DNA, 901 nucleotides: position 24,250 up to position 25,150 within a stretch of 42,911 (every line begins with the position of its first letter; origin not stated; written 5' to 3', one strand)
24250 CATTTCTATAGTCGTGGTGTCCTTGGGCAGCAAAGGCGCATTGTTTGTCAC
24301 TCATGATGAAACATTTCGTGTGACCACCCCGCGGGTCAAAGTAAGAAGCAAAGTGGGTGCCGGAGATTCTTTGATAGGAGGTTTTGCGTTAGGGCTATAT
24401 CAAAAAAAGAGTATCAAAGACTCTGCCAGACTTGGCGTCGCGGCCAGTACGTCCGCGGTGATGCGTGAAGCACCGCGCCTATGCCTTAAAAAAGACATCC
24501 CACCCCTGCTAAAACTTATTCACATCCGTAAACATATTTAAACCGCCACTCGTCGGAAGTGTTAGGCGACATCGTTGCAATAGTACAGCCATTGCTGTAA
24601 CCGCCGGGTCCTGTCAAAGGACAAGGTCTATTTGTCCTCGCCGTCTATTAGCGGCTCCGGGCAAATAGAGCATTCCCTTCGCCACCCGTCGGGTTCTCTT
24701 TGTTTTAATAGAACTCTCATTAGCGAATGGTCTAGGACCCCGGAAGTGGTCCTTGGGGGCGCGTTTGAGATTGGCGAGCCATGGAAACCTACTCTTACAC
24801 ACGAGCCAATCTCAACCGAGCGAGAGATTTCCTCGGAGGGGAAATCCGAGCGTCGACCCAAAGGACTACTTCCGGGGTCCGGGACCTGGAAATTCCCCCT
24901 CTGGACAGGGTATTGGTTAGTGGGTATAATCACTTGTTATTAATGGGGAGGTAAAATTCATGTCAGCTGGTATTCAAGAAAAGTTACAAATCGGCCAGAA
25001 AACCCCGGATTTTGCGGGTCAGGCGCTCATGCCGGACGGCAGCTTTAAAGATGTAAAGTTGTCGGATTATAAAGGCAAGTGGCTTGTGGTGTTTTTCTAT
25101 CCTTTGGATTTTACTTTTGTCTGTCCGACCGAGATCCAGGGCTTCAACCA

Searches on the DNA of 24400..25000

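Call 10: search_rna_families(source=window, start=24400, end=25000, threshold=evalue, max_evalue=10)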
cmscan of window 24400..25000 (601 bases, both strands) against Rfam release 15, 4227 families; matches with E-value up to 10: 2.
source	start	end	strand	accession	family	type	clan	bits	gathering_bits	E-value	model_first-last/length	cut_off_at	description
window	24693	24724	-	RF01320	CRISPR-DR7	Gene; CRISPR;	CL00015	15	37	7.3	1-37/37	no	CRISPR RNA direct repeat element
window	24614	24649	+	RF02706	TeloSII_ncR30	Gene; sRNA;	-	11.3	86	4.3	150-185/226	no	TeloSII non coding RNA 30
